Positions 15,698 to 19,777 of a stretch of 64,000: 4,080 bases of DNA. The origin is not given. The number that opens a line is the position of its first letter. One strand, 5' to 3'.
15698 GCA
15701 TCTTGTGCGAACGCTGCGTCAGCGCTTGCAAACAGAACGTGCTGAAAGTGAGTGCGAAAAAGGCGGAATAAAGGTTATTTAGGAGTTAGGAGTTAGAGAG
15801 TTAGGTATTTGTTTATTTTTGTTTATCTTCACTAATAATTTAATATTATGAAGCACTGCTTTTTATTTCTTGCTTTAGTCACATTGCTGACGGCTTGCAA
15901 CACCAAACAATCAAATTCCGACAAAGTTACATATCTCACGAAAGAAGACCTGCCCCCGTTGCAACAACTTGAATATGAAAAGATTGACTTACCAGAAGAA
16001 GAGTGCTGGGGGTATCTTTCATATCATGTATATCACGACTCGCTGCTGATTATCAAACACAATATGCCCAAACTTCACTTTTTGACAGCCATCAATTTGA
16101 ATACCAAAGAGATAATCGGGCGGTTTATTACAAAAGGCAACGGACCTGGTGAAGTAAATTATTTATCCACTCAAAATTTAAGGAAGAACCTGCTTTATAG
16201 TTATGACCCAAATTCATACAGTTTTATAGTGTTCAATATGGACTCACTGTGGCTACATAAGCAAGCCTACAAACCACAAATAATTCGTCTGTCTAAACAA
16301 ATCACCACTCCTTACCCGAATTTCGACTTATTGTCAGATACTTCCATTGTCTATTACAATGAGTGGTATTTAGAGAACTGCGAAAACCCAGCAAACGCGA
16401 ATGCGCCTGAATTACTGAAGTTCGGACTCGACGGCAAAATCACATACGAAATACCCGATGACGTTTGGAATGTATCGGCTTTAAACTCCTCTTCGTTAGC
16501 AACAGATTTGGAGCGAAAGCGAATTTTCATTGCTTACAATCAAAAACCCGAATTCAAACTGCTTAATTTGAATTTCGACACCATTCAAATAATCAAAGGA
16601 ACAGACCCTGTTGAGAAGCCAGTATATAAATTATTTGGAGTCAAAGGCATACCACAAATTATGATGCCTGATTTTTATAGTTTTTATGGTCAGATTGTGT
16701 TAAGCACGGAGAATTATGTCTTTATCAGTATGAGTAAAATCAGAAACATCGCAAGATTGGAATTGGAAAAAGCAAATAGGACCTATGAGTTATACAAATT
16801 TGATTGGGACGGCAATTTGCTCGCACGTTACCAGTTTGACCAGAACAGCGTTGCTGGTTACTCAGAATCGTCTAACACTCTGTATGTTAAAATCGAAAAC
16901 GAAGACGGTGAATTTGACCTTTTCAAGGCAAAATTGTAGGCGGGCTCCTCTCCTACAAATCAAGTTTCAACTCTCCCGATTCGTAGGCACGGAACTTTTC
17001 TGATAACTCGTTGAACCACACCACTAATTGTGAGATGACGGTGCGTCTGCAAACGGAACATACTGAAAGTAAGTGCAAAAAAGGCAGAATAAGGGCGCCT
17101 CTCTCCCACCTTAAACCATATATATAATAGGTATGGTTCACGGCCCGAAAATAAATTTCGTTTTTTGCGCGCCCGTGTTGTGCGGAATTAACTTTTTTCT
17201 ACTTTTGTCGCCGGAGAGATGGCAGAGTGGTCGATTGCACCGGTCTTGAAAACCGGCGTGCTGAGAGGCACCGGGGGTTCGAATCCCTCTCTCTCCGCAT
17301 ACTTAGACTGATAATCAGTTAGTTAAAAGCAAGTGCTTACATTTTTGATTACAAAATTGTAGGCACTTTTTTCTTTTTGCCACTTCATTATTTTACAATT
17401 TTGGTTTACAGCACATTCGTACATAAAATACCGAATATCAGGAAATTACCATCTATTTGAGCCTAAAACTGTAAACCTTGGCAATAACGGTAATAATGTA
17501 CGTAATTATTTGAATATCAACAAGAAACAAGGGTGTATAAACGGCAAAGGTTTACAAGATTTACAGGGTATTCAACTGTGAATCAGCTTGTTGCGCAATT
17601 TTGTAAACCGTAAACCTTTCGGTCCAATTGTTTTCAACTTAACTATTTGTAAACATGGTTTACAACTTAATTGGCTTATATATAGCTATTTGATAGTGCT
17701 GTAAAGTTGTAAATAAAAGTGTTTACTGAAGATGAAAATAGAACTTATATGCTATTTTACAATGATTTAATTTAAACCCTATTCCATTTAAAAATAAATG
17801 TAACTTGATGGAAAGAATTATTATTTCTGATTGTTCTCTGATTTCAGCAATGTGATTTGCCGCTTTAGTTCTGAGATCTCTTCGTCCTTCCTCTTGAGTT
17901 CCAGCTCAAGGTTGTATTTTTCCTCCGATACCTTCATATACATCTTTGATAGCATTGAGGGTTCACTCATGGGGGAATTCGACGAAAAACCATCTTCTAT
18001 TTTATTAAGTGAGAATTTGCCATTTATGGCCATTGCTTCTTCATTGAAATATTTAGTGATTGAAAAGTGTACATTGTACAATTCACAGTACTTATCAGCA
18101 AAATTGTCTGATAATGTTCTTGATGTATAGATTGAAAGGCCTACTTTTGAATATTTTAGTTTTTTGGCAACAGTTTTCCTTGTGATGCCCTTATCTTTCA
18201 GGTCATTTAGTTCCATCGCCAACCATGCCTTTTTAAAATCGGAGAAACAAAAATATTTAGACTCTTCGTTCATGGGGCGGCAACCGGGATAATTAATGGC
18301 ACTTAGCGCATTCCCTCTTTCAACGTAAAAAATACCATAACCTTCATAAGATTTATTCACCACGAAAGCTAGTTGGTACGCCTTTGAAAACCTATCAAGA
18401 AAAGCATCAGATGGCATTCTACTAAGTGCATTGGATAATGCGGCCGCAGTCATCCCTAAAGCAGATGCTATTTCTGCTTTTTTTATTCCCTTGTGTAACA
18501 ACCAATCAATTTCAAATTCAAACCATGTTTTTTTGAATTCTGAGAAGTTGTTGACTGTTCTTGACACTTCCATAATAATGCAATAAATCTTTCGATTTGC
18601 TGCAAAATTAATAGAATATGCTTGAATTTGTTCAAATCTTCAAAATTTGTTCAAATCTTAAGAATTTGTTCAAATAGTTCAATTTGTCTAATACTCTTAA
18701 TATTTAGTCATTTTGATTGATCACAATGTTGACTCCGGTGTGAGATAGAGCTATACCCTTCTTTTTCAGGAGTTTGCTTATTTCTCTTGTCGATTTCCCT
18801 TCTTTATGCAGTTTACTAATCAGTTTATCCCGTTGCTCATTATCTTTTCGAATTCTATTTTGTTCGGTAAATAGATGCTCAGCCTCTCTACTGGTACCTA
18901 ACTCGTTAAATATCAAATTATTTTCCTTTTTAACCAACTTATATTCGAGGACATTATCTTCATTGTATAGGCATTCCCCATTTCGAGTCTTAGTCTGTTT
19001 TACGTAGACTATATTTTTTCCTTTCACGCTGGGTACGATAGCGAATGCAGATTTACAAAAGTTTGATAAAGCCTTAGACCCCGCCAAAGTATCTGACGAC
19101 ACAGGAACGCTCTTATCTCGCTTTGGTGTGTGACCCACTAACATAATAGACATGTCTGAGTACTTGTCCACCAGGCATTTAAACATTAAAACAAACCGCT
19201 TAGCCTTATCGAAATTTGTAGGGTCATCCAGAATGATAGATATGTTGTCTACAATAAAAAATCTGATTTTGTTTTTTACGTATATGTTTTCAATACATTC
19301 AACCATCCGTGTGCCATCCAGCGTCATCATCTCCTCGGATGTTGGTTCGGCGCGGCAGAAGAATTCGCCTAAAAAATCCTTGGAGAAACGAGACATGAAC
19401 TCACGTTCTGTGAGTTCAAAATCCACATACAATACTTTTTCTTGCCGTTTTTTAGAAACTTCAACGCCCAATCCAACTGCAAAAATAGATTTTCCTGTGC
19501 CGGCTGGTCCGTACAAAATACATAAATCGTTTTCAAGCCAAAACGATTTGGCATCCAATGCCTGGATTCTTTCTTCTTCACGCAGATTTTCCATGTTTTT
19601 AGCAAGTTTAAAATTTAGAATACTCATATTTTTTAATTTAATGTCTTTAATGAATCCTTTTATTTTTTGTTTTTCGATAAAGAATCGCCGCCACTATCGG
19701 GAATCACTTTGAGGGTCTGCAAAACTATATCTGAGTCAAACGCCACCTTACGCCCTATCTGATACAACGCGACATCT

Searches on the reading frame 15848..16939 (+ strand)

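Call 51: search_protein_families(library=pfam, proteins=[window:15848-16939:+], max_evalue=0.001)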
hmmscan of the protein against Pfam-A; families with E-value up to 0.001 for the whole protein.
window:15848-16939:+ (363 aa): 1 family
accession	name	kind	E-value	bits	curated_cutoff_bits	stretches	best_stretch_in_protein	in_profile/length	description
PF15869.11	TolB_like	-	0.00014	21.8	29.2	0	63-333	27-287/296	TolB-like 6-blade propeller-like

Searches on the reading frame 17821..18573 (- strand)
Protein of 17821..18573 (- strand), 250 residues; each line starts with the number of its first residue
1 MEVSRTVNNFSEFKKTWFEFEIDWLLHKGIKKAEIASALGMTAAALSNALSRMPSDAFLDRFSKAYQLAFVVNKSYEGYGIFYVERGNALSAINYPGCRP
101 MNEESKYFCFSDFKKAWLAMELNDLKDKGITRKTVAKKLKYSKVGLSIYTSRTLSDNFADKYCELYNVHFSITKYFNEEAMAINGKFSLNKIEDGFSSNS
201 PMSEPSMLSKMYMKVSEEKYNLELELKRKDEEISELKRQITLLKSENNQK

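Call 51: search_protein_families(library=pfam, proteins=[window:17821-18573:-], max_evalue=0.001)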
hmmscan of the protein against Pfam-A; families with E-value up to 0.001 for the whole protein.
window:17821-18573:- (250 aa): 3 families
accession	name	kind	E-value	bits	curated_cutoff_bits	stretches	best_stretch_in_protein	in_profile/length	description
PF01381.28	HTH_3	-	0.00017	22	23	0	26-68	6-50/55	Helix-turn-helix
PF00992.25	Troponin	-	0.00054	20.7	26.2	1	206-245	54-93/134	Troponin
PF20598.4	DUF6795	-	0.00068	20.3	27.4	0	177-246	30-99/103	Domain of unknown function (DUF6795)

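Call 59: search_protein_families(library=padloc, proteins=[window:17821-18573:-], max_evalue=0.001)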
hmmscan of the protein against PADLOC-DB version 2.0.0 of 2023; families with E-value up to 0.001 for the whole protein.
window:17821-18573:- (250 aa): 1 family
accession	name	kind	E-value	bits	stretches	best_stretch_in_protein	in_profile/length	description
PDLC02926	HTH_VI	-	0.00097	17.4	0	27-67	12-54/92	-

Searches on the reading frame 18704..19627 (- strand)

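Call 51: search_protein_families(library=pfam, proteins=[window:18704-19627:-], max_evalue=0.001)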
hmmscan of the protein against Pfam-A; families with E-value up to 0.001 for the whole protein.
window:18704-19627:- (307 aa): 5 families
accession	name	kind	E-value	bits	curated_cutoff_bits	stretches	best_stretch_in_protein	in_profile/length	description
PF13481.12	AAA_25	-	4.8e-10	39.8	27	1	29-170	29-193/195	AAA domain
PF06745.19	ATPase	-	4.4e-05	23.4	26.6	1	32-82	18-68/231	KaiC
PF01695.23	IstB_IS21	-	7.4e-05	22.8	24.1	0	17-68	76-126/238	IstB-like ATP binding protein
PF02562.22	PhoH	-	7.8e-05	22.7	27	1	25-63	17-50/205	PhoH-like protein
PF05729.18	NACHT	-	0.00017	21.9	26.7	1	35-169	2-131/167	NACHT domain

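Call 59: search_protein_families(library=padloc, proteins=[window:18704-19627:-], max_evalue=0.001)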
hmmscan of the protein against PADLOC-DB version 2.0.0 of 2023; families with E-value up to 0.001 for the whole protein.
window:18704-19627:- (307 aa): 1 family
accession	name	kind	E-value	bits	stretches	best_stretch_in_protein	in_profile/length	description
PDLC04140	mad8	-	0.00043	17.9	0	30-89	21-85/314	mads_8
